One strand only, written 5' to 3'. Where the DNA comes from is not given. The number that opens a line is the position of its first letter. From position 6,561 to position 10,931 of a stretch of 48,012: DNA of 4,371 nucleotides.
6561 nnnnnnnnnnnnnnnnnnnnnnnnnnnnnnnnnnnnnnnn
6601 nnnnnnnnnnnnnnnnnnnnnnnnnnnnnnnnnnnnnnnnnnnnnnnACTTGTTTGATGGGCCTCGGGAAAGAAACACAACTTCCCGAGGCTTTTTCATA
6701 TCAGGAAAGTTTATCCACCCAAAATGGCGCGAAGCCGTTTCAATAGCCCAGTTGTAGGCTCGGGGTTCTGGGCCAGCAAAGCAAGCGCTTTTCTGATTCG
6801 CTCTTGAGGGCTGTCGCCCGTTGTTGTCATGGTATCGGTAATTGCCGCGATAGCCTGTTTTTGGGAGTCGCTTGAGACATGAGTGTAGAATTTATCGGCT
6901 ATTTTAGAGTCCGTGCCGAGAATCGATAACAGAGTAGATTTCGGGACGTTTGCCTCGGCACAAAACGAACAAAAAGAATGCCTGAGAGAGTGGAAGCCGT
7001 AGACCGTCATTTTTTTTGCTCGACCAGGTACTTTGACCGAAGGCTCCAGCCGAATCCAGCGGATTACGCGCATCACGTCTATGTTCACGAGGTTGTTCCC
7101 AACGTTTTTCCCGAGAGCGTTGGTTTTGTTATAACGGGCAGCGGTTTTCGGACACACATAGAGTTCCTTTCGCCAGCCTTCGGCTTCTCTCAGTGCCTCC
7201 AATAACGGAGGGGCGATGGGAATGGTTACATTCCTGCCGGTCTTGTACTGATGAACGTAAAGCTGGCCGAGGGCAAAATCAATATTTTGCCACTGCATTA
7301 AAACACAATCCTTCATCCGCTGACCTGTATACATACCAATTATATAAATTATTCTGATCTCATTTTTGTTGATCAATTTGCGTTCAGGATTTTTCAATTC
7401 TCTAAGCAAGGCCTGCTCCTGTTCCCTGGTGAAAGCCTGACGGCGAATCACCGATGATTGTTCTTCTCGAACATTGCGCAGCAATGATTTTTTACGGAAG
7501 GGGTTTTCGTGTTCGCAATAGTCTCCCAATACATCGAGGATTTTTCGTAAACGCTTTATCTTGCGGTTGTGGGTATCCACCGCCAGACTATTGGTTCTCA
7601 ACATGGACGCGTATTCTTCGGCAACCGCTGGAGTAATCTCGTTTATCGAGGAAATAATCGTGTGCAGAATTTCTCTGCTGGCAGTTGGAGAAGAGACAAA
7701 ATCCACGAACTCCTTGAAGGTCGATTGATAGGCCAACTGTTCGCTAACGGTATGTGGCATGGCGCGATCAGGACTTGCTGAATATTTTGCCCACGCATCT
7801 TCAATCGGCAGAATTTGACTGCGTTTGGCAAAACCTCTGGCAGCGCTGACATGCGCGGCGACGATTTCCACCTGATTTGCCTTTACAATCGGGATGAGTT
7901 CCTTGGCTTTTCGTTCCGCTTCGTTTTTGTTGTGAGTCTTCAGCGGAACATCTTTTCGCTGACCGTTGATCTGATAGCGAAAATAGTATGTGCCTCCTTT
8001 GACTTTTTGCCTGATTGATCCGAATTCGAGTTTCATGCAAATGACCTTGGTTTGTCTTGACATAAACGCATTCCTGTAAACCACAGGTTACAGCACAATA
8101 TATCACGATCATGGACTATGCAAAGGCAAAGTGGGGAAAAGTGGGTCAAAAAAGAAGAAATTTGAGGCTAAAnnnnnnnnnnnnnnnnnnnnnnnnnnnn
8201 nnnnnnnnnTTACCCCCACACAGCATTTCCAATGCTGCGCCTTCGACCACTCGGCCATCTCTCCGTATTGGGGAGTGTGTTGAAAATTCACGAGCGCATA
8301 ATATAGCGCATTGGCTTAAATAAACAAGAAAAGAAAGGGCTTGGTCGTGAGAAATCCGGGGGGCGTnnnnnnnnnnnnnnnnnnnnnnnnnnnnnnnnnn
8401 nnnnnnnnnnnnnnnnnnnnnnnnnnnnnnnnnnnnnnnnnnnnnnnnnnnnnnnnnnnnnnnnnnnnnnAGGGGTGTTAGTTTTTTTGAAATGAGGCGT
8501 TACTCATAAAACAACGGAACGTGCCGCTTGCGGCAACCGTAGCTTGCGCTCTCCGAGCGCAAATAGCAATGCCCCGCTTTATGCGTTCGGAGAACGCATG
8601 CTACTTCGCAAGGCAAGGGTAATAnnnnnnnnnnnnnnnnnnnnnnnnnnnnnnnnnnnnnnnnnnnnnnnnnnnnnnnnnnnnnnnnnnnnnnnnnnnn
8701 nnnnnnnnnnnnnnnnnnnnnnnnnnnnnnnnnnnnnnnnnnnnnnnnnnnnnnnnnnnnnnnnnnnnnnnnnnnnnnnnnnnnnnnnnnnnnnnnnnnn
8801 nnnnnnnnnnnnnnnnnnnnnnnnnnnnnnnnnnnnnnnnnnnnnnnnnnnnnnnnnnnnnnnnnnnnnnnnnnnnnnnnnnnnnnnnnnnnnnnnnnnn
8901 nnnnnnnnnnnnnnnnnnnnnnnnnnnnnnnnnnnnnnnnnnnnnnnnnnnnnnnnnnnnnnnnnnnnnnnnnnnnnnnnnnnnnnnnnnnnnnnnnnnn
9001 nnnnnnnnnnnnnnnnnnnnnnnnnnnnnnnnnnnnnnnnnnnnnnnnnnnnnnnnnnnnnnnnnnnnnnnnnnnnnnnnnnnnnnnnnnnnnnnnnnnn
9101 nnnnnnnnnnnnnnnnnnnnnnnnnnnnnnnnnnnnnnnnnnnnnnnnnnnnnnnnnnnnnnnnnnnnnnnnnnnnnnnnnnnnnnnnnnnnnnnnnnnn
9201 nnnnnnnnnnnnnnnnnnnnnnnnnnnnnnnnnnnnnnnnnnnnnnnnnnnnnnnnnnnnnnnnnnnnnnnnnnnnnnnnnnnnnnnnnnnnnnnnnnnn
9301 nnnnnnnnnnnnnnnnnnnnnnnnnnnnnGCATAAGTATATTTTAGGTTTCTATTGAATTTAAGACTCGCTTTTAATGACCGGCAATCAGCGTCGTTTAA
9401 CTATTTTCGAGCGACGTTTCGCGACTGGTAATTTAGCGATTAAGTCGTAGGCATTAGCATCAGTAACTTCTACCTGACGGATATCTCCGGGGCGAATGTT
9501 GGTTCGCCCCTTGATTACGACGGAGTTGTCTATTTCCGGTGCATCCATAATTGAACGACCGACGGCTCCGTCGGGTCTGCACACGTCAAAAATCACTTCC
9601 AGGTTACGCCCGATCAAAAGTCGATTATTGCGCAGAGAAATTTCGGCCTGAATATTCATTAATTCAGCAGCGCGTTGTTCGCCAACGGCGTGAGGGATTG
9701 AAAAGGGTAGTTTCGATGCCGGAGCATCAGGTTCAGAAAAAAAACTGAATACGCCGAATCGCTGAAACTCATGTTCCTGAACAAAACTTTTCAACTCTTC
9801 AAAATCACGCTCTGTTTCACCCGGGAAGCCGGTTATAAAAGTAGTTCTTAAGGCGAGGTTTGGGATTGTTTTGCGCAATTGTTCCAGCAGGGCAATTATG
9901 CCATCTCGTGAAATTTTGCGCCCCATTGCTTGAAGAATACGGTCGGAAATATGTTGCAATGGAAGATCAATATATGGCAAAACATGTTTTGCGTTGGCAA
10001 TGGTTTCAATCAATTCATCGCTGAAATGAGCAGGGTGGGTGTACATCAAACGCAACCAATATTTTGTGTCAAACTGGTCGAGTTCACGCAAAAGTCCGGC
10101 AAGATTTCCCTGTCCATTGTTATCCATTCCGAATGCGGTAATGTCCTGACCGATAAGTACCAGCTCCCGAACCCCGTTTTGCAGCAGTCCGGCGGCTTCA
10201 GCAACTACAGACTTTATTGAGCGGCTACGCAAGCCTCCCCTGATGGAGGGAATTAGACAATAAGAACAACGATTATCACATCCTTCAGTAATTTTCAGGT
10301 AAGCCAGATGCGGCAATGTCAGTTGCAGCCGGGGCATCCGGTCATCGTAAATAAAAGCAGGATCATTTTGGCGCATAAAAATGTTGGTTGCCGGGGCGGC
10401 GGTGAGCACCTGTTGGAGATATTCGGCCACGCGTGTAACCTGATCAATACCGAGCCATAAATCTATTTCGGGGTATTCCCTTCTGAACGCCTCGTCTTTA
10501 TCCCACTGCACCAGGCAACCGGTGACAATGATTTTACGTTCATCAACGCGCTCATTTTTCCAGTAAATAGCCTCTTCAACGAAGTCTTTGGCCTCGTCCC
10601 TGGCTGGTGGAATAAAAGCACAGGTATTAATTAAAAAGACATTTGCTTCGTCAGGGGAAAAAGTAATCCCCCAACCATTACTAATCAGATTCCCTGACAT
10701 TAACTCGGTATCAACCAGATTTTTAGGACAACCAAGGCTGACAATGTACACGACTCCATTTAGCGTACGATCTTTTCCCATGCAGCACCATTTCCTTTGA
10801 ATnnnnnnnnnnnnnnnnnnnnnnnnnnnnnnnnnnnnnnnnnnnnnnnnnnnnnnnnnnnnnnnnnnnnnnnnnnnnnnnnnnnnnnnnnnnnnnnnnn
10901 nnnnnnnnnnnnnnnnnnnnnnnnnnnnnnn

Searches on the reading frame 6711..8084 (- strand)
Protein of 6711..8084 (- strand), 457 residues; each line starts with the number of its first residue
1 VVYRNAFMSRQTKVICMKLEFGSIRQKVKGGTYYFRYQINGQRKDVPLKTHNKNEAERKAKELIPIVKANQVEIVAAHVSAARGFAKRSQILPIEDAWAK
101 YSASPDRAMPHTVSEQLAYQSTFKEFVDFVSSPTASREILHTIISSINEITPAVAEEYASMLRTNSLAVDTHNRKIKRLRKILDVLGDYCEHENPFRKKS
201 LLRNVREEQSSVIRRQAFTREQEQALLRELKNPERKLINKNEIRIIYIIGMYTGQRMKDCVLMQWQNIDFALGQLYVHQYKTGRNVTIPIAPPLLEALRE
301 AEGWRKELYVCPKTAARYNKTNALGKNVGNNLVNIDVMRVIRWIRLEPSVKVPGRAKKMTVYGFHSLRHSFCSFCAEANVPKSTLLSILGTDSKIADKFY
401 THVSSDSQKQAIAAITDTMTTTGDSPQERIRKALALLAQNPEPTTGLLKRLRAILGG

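Call 4: search_protein_families(library=pfam, proteins=[window:6711-8084:-], max_evalue=0.01)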
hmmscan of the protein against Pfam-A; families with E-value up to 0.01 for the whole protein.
window:6711-8084:- (457 aa): 2 families
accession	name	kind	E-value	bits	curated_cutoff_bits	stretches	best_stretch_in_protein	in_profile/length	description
PF00589.27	Phage_integrase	-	8.6e-14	52.1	27.1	1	218-404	3-169/172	Phage integrase family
PF19513.4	DUF6047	-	0.00064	20.2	27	1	102-231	50-179/190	Family of unknown function (DUF6047)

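Call 8: search_protein_families(library=phrogs, proteins=[window:6711-8084:-], max_evalue=0.01)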
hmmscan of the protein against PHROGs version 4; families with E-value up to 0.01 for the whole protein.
window:6711-8084:- (457 aa): 4 families
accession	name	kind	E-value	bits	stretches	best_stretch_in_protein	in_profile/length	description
phrog_1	-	integration and excision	2.2e-36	127.3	1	20-425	111-457/611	integrase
phrog_216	-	integration and excision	1.9e-19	70.9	1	178-417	17-238/301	integrase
phrog_7244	-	integration and excision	7.4e-08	33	1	244-291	199-244/263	integrase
phrog_7685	-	integration and excision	1.8e-06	28.7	1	299-417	123-237/240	integrase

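Call 9: search_protein_families(library=padloc, proteins=[window:6711-8084:-], max_evalue=0.01)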
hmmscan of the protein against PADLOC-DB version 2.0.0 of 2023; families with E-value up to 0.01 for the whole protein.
window:6711-8084:- (457 aa): 0 families

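Call 96: search_protein_families(library=ncbifam, proteins=[window:6711-8084:-], max_evalue=0.01)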
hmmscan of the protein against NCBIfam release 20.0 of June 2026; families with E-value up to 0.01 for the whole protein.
window:6711-8084:- (457 aa): 6 families
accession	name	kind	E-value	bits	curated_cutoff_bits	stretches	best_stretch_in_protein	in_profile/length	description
NF040815.2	recomb_XerA_Arch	equivalog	8.8e-11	41.9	220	1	119-410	20-261/263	site-specific tyrosine recombinase/integron integrase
TIGR02224.1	recomb_XerC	equivalog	1.3e-09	37.9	335.15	1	97-410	2-284/295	tyrosine recombinase XerC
NF003462.0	PRK05084.1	equivalog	1.4e-08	33.8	267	1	228-416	180-357/360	tyrosine recombinase XerS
TIGR02225.1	recomb_XerD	equivalog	9.6e-07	28.4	329.6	1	118-412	20-283/290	site-specific tyrosine recombinase XerD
TIGR02249.1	integrase_gron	subfamily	2.6e-06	27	265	1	243-309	122-184/315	integron integrase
NF001399.0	PRK00283.1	subfamily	0.00023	20.5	279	1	138-413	39-293/300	tyrosine recombinase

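Call 100: find_related_loci(query=A6, collection=metagenome_contigs, flank=10000)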
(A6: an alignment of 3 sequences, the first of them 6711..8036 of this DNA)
Query A6 (441 aa) in metagenome_contigs; peptide patterns used: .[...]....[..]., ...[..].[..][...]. (x = any residue, [..] = any of these).
600 stretches matched a pattern (row limit reached: there are more); 51 encode a relative of the query (tblastn E <= 1e-3); 51 distinct loci.
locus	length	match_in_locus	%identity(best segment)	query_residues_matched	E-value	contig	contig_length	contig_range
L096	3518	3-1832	62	1-440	0e+0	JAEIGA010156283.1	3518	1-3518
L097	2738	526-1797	55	2-439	5e-169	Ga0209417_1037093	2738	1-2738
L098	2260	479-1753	55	1-439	4e-169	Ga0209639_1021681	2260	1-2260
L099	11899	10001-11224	55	1-421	5e-156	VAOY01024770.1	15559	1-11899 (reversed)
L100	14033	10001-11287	53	1-439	2e-155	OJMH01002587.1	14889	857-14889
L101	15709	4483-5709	54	1-421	3e-155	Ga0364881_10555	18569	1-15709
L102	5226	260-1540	54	1-439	3e-157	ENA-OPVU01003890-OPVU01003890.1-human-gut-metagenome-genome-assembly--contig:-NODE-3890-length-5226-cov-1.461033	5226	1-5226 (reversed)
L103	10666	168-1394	55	1-421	1e-154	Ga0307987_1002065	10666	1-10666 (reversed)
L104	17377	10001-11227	55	1-421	1e-154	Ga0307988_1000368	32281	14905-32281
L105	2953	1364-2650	53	1-439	4e-163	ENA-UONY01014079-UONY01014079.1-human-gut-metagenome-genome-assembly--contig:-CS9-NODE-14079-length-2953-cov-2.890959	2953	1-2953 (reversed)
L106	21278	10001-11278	54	1-439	2e-154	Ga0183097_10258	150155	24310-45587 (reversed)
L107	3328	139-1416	54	1-439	2e-161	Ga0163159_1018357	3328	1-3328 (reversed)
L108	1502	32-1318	54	1-439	6e-168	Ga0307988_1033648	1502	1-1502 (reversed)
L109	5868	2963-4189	54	1-421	9e-155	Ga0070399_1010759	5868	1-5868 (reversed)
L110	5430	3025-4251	54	1-421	2e-154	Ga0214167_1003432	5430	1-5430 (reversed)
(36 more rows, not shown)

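Call 105: search_protein_families(library=pfam, alignment_id=A7, max_evalue=0.00001)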
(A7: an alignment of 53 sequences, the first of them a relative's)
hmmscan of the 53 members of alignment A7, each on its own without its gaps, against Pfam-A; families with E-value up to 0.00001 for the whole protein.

A. member 1, L106:11656-12645:- (329 aa): 3 families
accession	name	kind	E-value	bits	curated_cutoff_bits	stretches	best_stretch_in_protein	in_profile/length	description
PF02661.23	Fic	-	1.6e-19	70.9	24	1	100-198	1-93/93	Fic/DOC family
PF08279.18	HTH_11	-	1.3e-08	35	25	1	270-321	4-54/55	HTH domain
PF13412.12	HTH_24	-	6.9e-08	32.4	21.9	1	270-308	7-45/48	Winged helix-turn-helix DNA-binding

B. families by the number of members that match (of 53 scanned): 54 families (the first 25 are shown)
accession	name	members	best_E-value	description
PF00176.29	SNF2-rel_dom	3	1e-67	SNF2-related domain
PF00271.37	Helicase_C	3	2.1e-21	Helicase conserved C-terminal domain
PF04851.21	ResIII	2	1.1e-37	Type III restriction enzyme, res subunit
PF02518.31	HATPase_c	2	1.2e-24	Histidine kinase-, DNA gyrase B-, and HSP90-like ATPase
PF00270.35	DEAD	2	3e-12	DEAD/DEAH box helicase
PF04313.20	HSDR_N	2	3.2e-09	Type I restriction enzyme R protein N terminus (HSDR_N)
PF13310.11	Virulence_RhuM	1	1.7e-107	Virulence protein RhuM family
PF11348.13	DUF3150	1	4.1e-92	Protein of unknown function (DUF3150)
PF00145.23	DNA_methylase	1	2.1e-79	C-5 cytosine-specific DNA methylase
PF00580.27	UvrD-helicase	1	7.1e-78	UvrD/REP helicase N-terminal domain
PF13361.12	UvrD_C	1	1e-62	UvrD-like helicase C-terminal domain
PF02384.22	N6_Mtase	1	5.1e-60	N-6 DNA Methylase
PF13307.12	Helicase_C_2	1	3.3e-46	Helicase C-terminal domain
PF01420.25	Methylase_S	1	1.5e-35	Type I restriction modification DNA specificity domain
PF20217.3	DUF6577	1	1.7e-32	Family of unknown function (DUF6577)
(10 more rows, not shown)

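Call 119: find_related_loci(query=A6, collection=viral_contigs, flank=10000)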
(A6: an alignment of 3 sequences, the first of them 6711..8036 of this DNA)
Query A6 (441 aa) in viral_contigs; peptide patterns used: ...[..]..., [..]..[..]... (x = any residue, [..] = any of these).
71 stretches matched a pattern; 1 encode a relative of the query (tblastn E <= 1e-3); 1 distinct loci.
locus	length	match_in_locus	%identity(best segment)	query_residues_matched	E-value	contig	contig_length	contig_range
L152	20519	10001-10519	29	230-403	2e-10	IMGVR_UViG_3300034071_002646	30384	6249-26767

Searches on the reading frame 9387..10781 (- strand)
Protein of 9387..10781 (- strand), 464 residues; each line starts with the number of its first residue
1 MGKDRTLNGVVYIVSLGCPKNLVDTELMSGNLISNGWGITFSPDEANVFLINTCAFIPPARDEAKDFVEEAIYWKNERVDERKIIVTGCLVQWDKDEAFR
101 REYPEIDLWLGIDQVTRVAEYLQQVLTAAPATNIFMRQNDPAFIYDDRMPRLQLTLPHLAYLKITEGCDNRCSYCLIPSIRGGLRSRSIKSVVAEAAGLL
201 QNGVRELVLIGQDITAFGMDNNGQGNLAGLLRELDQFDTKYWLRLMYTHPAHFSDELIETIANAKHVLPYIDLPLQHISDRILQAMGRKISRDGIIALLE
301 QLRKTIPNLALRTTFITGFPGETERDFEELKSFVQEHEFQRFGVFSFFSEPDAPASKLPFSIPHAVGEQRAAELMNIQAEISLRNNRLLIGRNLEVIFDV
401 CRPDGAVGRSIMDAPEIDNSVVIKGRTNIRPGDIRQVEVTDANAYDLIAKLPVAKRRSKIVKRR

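Call 24: find_related_loci(query=window:9387-10781:-, collection=genome_contigs, flank=10000)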
Query window:9387-10781:- (464 aa) in genome_contigs; peptide patterns used: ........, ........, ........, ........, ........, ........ (x = any residue, [..] = any of these).
109 stretches matched a pattern; 99 encode a relative of the query (tblastn E <= 1e-3); the best 80 are kept; 80 distinct loci.
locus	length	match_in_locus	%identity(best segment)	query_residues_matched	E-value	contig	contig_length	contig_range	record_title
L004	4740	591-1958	55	3-457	0e+0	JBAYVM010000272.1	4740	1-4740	MAG: Victivallaceae bacterium isolate SO_2016_LW3_6 scaffold31276_LW162_2016, whole genome shotgun sequence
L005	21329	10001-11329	57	9-451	3e-178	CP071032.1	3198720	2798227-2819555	Lentisphaerota bacterium strain zth2 chromosome, complete genome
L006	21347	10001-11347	56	1-451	4e-176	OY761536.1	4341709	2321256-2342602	MAG: Victivallaceae bacterium isolate e353ef71-700a-4510-b67c-5bed4426050c genome assembly, chromosome: 1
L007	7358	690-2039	55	1-451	1e-174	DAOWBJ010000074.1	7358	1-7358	MAG TPA_asm: Victivallales bacterium isolate CSMAG_1858 CSMAG_1858_k141_5304453_length_7358_cov_8.0000, whole genome sho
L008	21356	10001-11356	54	9-460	1e-172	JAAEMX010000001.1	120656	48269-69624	MAG: Lentisphaerae bacterium isolate Bse_17 BseG_CONTIG2272, whole genome shotgun sequence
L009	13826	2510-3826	55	11-447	1e-171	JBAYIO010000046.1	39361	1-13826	MAG: Victivallaceae bacterium isolate SO_2016_GW1_32 scaffold01892_OW334_2016, whole genome shotgun sequence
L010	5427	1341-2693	56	3-451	4e-173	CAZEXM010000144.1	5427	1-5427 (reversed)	MAG TPA_asm: uncultured Victivallaceae bacterium isolate binchicken_co132_157 genome assembly, contig: NODE_8675_length_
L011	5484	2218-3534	54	11-447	5e-172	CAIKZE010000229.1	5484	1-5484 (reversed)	MAG: uncultured Lentisphaeria bacterium isolate AlinenLipids_bin-4837 genome assembly, contig: bin-4837:229/506, whole g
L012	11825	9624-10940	54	11-447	1e-168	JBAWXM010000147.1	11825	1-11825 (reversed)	MAG: Lentisphaerota bacterium isolate ELA063 MAG063_147, whole genome shotgun sequence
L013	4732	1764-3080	54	11-447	2e-170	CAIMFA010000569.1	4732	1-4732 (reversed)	MAG: uncultured Lentisphaeria bacterium isolate Umea_bin-02975 genome assembly, contig: bin-02975:0569/1030, whole genom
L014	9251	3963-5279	54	11-447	2e-166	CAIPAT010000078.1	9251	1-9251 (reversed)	MAG: uncultured Lentisphaeria bacterium isolate LJ_bin-1925 genome assembly, contig: bin-1925:078/465, whole genome shot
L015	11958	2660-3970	55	9-451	2e-162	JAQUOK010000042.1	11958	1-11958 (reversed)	MAG: Victivallaceae bacterium isolate STD1_2 NODE_14503_length_11958_cov_2.473417_Sandtown_D1, whole genome shotgun sequ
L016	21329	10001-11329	51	5-450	1e-157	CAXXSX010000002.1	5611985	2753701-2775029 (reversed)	MAG: Victivallales bacterium isolate 56fe3c74-01ca-462c-9ae8-43b0e1f46eca genome assembly, contig: contig_2, whole genom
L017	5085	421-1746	56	11-456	2e-159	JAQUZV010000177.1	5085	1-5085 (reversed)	MAG: Victivallales bacterium isolate STD2_269 NODE_72585_length_5085_cov_2.054256_Sandtown_D2, whole genome shotgun sequ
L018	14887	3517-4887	54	3-459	3e-156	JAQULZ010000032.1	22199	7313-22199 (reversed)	MAG: Victivallaceae bacterium isolate STD1_142 NODE_5132_length_22199_cov_4.501676_Sandtown_D1, whole genome shotgun seq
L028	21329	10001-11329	49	10-451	2e-149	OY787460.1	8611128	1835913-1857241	MAG: Victivallales bacterium isolate c43507a4-3b0a-454f-a213-a96987c4837a genome assembly, chromosome: 1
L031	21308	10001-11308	49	11-451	3e-145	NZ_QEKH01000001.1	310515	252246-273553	Victivallis vadensis strain DSM 14823 Ga0215691_101, whole genome shotgun sequence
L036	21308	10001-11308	49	11-450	1e-140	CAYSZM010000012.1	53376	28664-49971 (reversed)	MAG TPA_asm: uncultured Victivallis sp. isolate SRP216815_co1_93 genome assembly, contig: NODE_666_length_53376_cov_19.3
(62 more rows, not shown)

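Call 48: search_protein_families(library=pfam, proteins=[L004:3118-4251:+, L031:12533-13786:+, L009:4785-5855:-, L028:13137-14864:+, L036:12434-13543:-, L014:6293-7522:+, L009:5776-6516:-, L031:13900-15015:-, L004:4264-4740:+], max_evalue=0.001)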
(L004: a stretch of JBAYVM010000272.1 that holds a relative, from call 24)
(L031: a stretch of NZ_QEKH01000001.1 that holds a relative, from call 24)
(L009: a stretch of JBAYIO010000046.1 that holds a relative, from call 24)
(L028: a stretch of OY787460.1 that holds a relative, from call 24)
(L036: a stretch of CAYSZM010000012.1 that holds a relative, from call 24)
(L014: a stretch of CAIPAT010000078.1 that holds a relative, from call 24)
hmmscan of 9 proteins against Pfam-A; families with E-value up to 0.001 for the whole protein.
L004:3118-4251:+ (377 aa): 0 families

L031:12533-13786:+ (417 aa): 1 family
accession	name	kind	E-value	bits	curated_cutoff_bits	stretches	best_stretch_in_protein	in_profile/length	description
PF00144.29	Beta-lactamase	-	1.3e-57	195.9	27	1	43-368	3-297/329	Beta-lactamase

L009:4785-5855:- (356 aa): 0 families

L028:13137-14864:+ (575 aa): 0 families

L036:12434-13543:- (369 aa): 7 families
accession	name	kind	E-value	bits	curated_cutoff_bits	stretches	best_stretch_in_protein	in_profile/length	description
PF00005.33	ABC_tran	-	4.9e-38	131.3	25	1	17-165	1-137/137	ABC transporter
PF13304.12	AAA_21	-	1.3e-11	45.6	27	1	129-195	230-299/304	AAA domain, putative AbiEii toxin, Type IV TA system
PF02463.25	SMC_N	-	8.2e-08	32.4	40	1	28-203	25-206/220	RecF/RecN/SMC N terminal domain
PF13166.12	AAA_13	-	2.1e-06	27.2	36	1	154-206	526-581/713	AAA domain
PF13191.12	AAA_16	-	8.2e-06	26.8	32.6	1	22-129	19-104/167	AAA ATPase domain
PF09818.15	ABC_ATPase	-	1.7e-05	24.4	23.2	0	24-91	77-140/283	P-loop domain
PF13401.12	AAA_22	-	0.00035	21.3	27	0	29-176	7-105/130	AAA domain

L014:6293-7522:+ (410 aa): 2 families
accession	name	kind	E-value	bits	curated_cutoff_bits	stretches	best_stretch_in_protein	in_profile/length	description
PF00589.27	Phage_integrase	-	8.8e-23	81.4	27.1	1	194-378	4-168/172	Phage integrase family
PF16795.10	Phage_integr_3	-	0.00023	21.6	27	0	269-384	37-153/161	Archaeal phage integrase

L009:5776-6516:- (246 aa): 0 families

L031:13900-15015:- (371 aa): 2 families
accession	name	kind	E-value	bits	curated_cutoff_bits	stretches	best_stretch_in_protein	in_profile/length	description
PF12833.13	HTH_18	-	7.2e-19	68.3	33.6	1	284-363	1-80/80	Helix-turn-helix domain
PF00165.29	HTH_AraC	-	2.5e-09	37.5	26.6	1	323-362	1-42/42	Bacterial regulatory helix-turn-helix proteins, AraC family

L004:4264-4740:+ (159 aa): 0 families
